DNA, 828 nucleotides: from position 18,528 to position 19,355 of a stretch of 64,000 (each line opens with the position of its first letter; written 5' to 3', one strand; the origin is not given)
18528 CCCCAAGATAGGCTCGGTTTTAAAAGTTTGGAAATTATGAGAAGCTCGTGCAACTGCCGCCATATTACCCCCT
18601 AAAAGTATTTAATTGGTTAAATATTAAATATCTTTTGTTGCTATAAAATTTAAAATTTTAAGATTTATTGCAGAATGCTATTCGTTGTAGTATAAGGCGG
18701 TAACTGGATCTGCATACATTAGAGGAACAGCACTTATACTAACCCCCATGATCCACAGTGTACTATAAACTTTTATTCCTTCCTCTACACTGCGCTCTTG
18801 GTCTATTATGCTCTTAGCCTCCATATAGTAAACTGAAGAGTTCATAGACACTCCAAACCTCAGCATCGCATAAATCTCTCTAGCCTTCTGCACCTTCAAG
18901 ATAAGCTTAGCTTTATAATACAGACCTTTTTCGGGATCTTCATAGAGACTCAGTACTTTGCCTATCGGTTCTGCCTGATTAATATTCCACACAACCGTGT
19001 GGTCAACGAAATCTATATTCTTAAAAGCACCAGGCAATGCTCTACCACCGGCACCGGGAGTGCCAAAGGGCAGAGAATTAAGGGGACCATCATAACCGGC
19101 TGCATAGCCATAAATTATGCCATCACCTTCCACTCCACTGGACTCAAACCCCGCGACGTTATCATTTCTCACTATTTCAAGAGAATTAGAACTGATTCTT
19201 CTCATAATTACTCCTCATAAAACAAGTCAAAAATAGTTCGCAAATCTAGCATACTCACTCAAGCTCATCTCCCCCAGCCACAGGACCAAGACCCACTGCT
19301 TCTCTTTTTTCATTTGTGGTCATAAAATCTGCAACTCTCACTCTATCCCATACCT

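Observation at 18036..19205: Tandem prohead-protease paralogs, one missing the catalytic histidine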

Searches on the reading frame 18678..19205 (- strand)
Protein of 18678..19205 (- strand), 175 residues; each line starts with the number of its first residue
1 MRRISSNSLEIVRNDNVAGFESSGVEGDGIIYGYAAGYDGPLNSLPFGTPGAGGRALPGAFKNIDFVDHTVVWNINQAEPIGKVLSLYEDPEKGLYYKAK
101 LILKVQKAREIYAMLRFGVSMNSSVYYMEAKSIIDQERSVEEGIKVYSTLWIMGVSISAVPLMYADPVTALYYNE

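Call 4: search_protein_families(library=pfam, proteins=[window:18678-19205:-], max_evalue=1)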
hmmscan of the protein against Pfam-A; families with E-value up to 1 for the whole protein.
window:18678-19205:- (175 aa): 1 family
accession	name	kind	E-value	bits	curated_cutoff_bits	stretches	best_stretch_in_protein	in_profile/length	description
PF17780.6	OCRE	-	0.052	14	24.7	0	87-101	13-27/52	OCRE domain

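Call 6: find_homologous_proteins(query=window:18678-19205:-, max_evalue=0.001)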
Query window:18678-19205:- (175 aa): 2 proteins with E <= 0.001 among 52 candidates.
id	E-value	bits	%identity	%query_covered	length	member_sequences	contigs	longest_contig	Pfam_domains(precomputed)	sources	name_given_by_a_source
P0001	2.9e-110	383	100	100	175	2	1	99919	-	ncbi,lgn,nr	ncbi:hypothetical protein RLOatenuis_3840 [Rickettsiales bacterium]|nr:hypothetical protein RLOatenu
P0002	2.3e-71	257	65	100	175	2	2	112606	PF04586.23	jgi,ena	jgi:hypothetical protein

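Call 8: find_encoding_contigs(protein=P0002, flank=8000, max_places=4)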
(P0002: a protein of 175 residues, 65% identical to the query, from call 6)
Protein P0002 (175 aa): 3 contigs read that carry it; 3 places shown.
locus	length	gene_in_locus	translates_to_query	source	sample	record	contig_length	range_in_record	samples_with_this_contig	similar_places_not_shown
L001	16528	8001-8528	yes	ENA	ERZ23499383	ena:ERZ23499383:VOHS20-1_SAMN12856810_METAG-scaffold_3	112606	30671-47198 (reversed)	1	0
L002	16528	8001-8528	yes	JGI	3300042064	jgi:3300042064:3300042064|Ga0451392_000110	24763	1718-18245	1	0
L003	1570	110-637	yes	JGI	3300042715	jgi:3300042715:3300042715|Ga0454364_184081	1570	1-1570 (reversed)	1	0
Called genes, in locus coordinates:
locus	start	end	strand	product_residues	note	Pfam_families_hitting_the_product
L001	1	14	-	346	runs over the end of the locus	PF01594:AI-2E_transport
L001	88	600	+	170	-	PF01713:Smr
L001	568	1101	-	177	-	PF01202:SKI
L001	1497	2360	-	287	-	PF00646:F-box (faint), PF12937:F-box-like (weak)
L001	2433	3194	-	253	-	PF01061:ABC2_membrane, PF12698:ABC2_membrane_3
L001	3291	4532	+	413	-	PF01409:tRNA-synt_2d (weak), PF13393:tRNA-synt_His, PF00587:tRNA-synt_2b, PF03129:HGTP_anticodon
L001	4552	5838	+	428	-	PF00749:tRNA-synt_1c, PF19269:Anticodon_2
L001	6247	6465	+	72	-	-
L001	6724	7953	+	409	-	PF04860:Phage_portal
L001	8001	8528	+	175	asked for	PF04586:Peptidase_S78 (weak)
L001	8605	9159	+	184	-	PF04586:Peptidase_S78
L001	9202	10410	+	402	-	PF05065:Phage_capsid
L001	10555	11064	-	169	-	-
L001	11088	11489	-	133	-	-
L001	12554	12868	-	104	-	PF10691:DUF2497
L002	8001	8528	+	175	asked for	PF04586:Peptidase_S78 (weak)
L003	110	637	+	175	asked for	PF04586:Peptidase_S78 (weak)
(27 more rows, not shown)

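Call 22: search_protein_representatives(alignment_id=A1)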
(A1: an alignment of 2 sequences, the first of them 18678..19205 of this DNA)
Query: 2 sequences, 175 profile positions. Proteins with E-value up to 0.001 (for the whole library): 224; up to 1e-10: 3; up to 1e-30: 2. The best 150 are listed.
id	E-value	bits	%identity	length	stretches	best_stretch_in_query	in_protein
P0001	4.8e-107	371.5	-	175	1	1-175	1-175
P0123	2.0e-45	170.8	-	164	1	1-171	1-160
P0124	1.6e-11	60.4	-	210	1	57-128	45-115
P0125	1.2e-09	54.3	-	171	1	44-171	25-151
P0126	1.3e-09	54.2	-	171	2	51-128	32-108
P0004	2.7e-09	53.2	-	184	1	55-146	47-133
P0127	3.7e-09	52.7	-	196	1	42-170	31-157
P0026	3.8e-09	52.7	-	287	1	43-127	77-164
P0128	6.2e-09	52.0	-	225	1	23-138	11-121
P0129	1.1e-08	51.2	-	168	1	40-134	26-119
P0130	1.2e-08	51.1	-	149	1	29-171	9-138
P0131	1.3e-08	50.9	-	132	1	44-128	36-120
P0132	1.6e-08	50.7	-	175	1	37-133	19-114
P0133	1.7e-08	50.5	-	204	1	22-170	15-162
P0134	1.9e-08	50.4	-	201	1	49-147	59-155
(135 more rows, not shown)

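Call 24: find_encoding_contigs(protein=P0123, flank=8000, max_places=4)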
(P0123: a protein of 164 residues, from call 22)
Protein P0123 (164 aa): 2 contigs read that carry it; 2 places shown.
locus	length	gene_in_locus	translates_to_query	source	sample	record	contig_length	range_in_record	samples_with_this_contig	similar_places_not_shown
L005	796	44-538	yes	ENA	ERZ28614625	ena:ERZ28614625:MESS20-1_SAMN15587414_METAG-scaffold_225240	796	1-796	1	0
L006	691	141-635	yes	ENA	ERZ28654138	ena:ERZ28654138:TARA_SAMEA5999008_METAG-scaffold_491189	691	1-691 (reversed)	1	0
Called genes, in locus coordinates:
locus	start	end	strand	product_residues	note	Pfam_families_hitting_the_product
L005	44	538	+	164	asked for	PF04586:Peptidase_S78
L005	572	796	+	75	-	?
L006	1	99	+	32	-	?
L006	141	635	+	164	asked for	PF04586:Peptidase_S78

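Call 31: predict_structure(alignment_id=A3)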
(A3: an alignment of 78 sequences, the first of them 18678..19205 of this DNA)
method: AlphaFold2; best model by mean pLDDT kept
length: 175 residues; sequences in the alignment: 78
mean_pLDDT: 59.5   pTM: 0.61
mean pLDDT of the five models: 59.5, 59.0, 58.5, 57.0, 56.7
residues with pLDDT >= 90: 13; 70-90: 53; 50-70: 34; < 50: 75
segments of 3 or more residues with pLDDT < 50: 1-19, 39-54, 132-149, 156-175
pLDDT, mean of each block of 10 residues (from residue 1): 31 38 75 67 42 54 73 73 87 82 91 81 60 43 43 51 34 31
secondary structure, 60 per line:
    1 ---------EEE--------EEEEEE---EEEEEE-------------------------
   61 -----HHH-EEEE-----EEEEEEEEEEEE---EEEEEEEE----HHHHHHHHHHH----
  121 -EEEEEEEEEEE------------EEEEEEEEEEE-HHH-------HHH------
elements in order: E10-12 E21-26 E30-35 E70-73 E79-90 E94-101 H106-116 E122-132 E145-155

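Call 34: fold_search(model_id=the predicted structure, library=pdb)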
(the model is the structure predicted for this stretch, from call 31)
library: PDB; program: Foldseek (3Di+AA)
matches with E <= 10: 735; with E <= 0.001: 0
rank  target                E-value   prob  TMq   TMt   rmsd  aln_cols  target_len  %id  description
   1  5jbl_A                5.2e-03  0.99  0.41  0.43   9.6       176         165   14  Structure of the bacteriophage T4 capsid assembly protease, gp21. (released 2016-12-07)
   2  5jbl_B                6.5e-03  0.99  0.41  0.43   9.5       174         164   14  Structure of the bacteriophage T4 capsid assembly protease, gp21. (released 2016-12-07)
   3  5jbl_C                6.9e-03  0.99  0.41  0.43   9.6       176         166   13  Structure of the bacteriophage T4 capsid assembly protease, gp21. (released 2016-12-07)
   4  8bq1                  6.4e-02  0.66  0.35  0.32  14.6       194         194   12  Herpes simplex virus type 1 protease (released 2023-11-29)
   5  1o6e_A                9.7e-02  0.72  0.34  0.28   7.6       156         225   13  Epstein-Barr virus protease (released 2002-11-14)
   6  1at3_A                1.2e-01  0.85  0.36  0.30   4.9       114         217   15  HERPES SIMPLEX VIRUS TYPE II PROTEASE (released 1998-10-14)
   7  1ief_B                1.5e-01  0.94  0.31  0.25   3.0        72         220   17  CRYSTAL STRUCTURE OF THE CATALYTIC SITE MUTANT S134A OF THE HUMAN CYTOMEGALOVIRUS PROTEASE (released 2001-06-06)
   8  1ieg_B                1.5e-01  0.94  0.31  0.25   3.0        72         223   17  CRYSTAL STRUCTURE OF THE CATALYTIC SITE MUTANT S134A/H157A OF THE HUMAN CYTOMEGALOVIRUS PROTEASE (released 2001-06-06)
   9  8j3t_A                1.6e-01  0.85  0.33  0.28   3.9        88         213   16  Complex structure of human cytomegalovirus protease and a non-covalent small-molecule ligand (released 2023-11-08)
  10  7tcz                  1.6e-01  0.75  0.31  0.26   6.2       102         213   13  Human cytomegalovirus protease mutant (C84A, C87A, C138A, C202A) in complex with inhibitor (released 2022-01-12)
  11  1cmv_B                1.7e-01  0.80  0.32  0.27   4.3        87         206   16  HUMAN CYTOMEGALOVIRUS PROTEASE (released 1997-09-04)
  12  4v07_B                1.7e-01  0.63  0.35  0.29   9.7       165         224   12  Dimeric pseudorabies virus protease pUL26N at 2.1 A resolution (released 2015-07-15)
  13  1njt_A                1.8e-01  0.87  0.29  0.23   4.1        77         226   14  COMPLEX STRUCTURE OF HCMV PROTEASE AND A PEPTIDOMIMETIC INHIBITOR (released 2003-02-11)
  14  4cx8_B                1.8e-01  0.35  0.27  0.24  11.5       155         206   13  Monomeric pseudorabies virus protease pUL26N at 2.5 A resolution (released 2015-05-20)
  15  1njt_B                2.1e-01  0.85  0.28  0.22   3.9        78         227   13  COMPLEX STRUCTURE OF HCMV PROTEASE AND A PEPTIDOMIMETIC INHIBITOR (released 2003-02-11)
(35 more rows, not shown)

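Call 40: find_related_loci(query=A5, collection=metagenome_contigs, flank=6000)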
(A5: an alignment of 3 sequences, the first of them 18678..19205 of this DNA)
Query A5 (175 aa) in metagenome_contigs; peptide patterns used: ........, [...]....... (x = any residue, [..] = any of these).
347 stretches matched a pattern, but none encodes a relative of the query by tblastn (E <= 1e-3).

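Call 41: search_protein_families(library=ncbifam, proteins=[window:18678-19205:-, P0002, P0123], max_evalue=0.1)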
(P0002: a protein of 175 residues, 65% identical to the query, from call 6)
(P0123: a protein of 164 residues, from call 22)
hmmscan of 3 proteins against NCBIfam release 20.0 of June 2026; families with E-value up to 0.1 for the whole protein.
window:18678-19205:- (175 aa): 0 families

P0002 (175 aa): 0 families

P0123 (164 aa): 1 family
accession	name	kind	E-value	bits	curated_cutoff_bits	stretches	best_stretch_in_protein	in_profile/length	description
TIGR01543.1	proheadase_HK97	equivalog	5.4e-07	29.9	59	1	25-153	2-131/142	HK97 family phage prohead protease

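Call 44: find_encoding_contigs(protein=P0126, flank=5000, max_places=3)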
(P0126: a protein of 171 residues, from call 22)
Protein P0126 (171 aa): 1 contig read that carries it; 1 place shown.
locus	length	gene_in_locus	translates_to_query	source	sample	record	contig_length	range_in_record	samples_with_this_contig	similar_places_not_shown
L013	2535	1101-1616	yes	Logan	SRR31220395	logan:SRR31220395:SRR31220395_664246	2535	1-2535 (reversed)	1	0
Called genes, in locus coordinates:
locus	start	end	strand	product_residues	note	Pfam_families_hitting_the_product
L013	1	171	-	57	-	?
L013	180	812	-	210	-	PF00119:ATP-synt_A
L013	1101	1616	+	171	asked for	PF04586:Peptidase_S78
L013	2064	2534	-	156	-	?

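Call 55: search_dna_similar(query=window:18678-19205:-, collection=phages, mode=protein, max_evalue=0.001, max_rows=25)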
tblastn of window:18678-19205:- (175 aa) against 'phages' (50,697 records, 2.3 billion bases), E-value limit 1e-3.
Records with a match: 17; places in all: 17; records where one place covers at least 80% of the query: 0.
Best place of each record, by identity: <60% 17.
By first word of the organism name: Moraxella 12; Paracoccus 2; Desulfofustis 1; Caudoviricetes 1; Mesorhizobium 1.
By host as written in the record: Moraxella catarrhalis 12; - 2; Paracoccus sp. HS3 2; Mesorhizobium sediminum CBW1107-2 1.
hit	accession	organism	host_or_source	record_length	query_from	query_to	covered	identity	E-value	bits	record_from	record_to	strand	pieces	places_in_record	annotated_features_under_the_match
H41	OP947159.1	Desulfofustis phage LS06-2018-MD02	-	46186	47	171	71%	32.3%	3e-7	55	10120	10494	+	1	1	head maturation protease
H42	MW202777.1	Caudoviricetes sp.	Manatee Spring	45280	47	171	71%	29.2%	9e-5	47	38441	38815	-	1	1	phage prohead protease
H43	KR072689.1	Paracoccus phage Shpa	Paracoccus sp. HS3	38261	47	174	73%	28.1%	7e-6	51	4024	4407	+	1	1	putative prohead protease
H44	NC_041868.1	Paracoccus phage Shpa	Paracoccus sp. HS3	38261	47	174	73%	28.1%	7e-6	51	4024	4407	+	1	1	head maturation protease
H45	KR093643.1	Moraxella phage Mcat19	Moraxella catarrhalis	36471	71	171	58%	33.3%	5e-4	45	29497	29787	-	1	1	coat protein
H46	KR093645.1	Moraxella phage Mcat21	Moraxella catarrhalis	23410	71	171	58%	32.4%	8e-4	45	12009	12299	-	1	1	coat protein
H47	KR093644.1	Moraxella phage Mcat20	Moraxella catarrhalis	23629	71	171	58%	32.4%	8e-4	45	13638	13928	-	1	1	coat protein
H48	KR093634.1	Moraxella phage Mcat10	Moraxella catarrhalis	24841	71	171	58%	32.4%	8e-4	45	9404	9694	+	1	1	coat protein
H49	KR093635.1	Moraxella phage Mcat11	Moraxella catarrhalis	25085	71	171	58%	32.4%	8e-4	45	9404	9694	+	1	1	coat protein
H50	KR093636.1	Moraxella phage Mcat12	Moraxella catarrhalis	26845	71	171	58%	32.4%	8e-4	45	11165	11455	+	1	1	coat protein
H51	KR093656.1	Moraxella phage Mcat32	Moraxella catarrhalis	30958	71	171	58%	32.4%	8e-4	45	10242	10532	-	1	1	coat protein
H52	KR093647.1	Moraxella phage Mcat23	Moraxella catarrhalis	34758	71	171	58%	32.4%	8e-4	45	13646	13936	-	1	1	coat protein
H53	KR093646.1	Moraxella phage Mcat22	Moraxella catarrhalis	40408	71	171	58%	32.4%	8e-4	45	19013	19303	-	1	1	coat protein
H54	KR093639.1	Moraxella phage Mcat15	Moraxella catarrhalis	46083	71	171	58%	32.4%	8e-4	45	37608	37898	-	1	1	coat protein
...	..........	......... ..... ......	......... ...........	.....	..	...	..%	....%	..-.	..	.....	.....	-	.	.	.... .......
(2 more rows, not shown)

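Call 70: search_protein_families(library=phrogs, proteins=[window:18678-19205:-, P0002, P0123], max_evalue=0.01)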
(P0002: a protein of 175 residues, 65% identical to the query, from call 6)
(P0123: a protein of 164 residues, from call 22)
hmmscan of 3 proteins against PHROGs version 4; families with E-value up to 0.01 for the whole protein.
window:18678-19205:- (175 aa): 1 family
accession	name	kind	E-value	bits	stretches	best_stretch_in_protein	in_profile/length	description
phrog_80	-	head and packaging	4.7e-09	37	1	23-119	230-327/607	head maturation protease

P0002 (175 aa): 1 family
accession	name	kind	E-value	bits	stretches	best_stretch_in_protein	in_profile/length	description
phrog_80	-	head and packaging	5.7e-12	46.6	1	10-118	218-326/607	head maturation protease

P0123 (164 aa): 2 families
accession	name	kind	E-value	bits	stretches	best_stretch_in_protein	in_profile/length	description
phrog_80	-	head and packaging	1.9e-07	31.7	1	4-107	211-326/607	head maturation protease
phrog_9644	-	head and packaging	0.0007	20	1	18-107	157-250/341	head maturation protease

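Call 80: fold_search(model_id=the predicted structure, library=viral)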
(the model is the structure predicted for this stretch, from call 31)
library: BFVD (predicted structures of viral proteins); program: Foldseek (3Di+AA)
matches with E <= 10: 522; with E <= 0.001: 56
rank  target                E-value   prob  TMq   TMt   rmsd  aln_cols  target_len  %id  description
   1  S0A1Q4                1.6e-06  1.00  0.56  0.46   8.4       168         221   19  Phage prohead protease protein [Cellulophaga phage phi10:1]
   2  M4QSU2                2.0e-06  1.00  0.48  0.34  10.7       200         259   16  (no name in the UniProt tables at hand)
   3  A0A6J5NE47            2.2e-06  1.00  0.47  0.24  11.2       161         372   23  Prohead protease [uncultured Caudovirales phage]
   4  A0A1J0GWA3            5.6e-06  1.00  0.43  0.37  15.2       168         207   20  (no name in the UniProt tables at hand)
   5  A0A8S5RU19            7.1e-06  1.00  0.42  0.20  11.9       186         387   22  Prohead serine protease [Caudovirales sp. gcode 4]
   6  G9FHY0                9.0e-06  1.00  0.45  0.35  18.0       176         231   21  (no name in the UniProt tables at hand)
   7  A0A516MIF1            1.9e-05  1.00  0.52  0.22   9.0       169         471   19  (no name in the UniProt tables at hand)
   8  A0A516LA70            2.4e-05  1.00  0.49  0.26  10.3       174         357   16  (no name in the UniProt tables at hand)
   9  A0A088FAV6            2.6e-05  1.00  0.41  0.31   8.4       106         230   23  (no name in the UniProt tables at hand)
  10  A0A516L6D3            3.3e-05  1.00  0.47  0.27  21.0       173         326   18  (no name in the UniProt tables at hand)
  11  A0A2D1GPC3            3.5e-05  1.00  0.48  0.29  14.5       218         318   17  Head maturation protease [Lactobacillus phage LJ]
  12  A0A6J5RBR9            4.7e-05  1.00  0.45  0.29  13.6       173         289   17  COG3740 Phage head maturation protease [uncultured Caudovirales phage]
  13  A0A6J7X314            6.6e-05  1.00  0.45  0.13  11.1       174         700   23  Prohead protease [uncultured Caudovirales phage]
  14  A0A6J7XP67            1.0e-04  1.00  0.43  0.27  12.5       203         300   17  COG3740 Phage head maturation protease [uncultured Caudovirales phage]
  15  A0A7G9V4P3            1.1e-04  1.00  0.45  0.32  14.4       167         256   19  (no name in the UniProt tables at hand)
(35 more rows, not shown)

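Call 81: find_encoding_contigs(protein=P0131, flank=4000, max_places=3)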
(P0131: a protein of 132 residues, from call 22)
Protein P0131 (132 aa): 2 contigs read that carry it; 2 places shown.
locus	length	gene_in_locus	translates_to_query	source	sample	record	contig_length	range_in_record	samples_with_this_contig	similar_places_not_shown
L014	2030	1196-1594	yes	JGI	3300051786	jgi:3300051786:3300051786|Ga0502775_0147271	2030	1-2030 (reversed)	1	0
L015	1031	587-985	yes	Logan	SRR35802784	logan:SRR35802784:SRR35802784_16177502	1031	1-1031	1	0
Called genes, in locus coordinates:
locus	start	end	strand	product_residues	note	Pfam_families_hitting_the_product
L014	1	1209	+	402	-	?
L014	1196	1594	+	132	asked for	PF04586:Peptidase_S78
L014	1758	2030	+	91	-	?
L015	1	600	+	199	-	?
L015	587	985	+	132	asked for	PF04586:Peptidase_S78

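Call 82: find_encoding_contigs(protein=P0133, flank=4000, max_places=3)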
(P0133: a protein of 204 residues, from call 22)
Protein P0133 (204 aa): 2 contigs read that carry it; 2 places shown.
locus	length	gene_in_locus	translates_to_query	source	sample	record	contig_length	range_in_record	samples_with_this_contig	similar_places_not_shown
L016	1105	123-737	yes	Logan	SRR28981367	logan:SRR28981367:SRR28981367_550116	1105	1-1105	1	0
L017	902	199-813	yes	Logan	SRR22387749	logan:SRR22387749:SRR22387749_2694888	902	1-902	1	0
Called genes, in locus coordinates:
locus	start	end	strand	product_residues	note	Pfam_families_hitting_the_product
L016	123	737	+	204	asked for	PF04586:Peptidase_S78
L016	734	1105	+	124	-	?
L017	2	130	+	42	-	?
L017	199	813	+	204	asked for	PF04586:Peptidase_S78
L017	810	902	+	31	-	?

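Call 83: find_encoding_contigs(protein=P0125, flank=4000, max_places=3)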
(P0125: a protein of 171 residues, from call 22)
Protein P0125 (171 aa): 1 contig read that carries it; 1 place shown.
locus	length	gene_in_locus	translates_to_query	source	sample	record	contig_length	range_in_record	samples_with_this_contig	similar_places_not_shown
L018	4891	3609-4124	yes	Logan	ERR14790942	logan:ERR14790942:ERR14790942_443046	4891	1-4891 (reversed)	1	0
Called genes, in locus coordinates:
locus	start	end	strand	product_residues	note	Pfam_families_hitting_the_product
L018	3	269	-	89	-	?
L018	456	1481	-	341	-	PF03486:HI0933_like (faint), PF07992:Pyr_redox_2, PF13434:Lys_Orn_oxgnase (faint), PF13738:Pyr_redox_3, PF00070:Pyr_redox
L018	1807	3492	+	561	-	PF01321:Creatinase_N (faint), PF16189:Creatinase_N_2, PF00557:Peptidase_M24, PF16188:Peptidase_M24_C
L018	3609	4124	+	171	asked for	PF04586:Peptidase_S78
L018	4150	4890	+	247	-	?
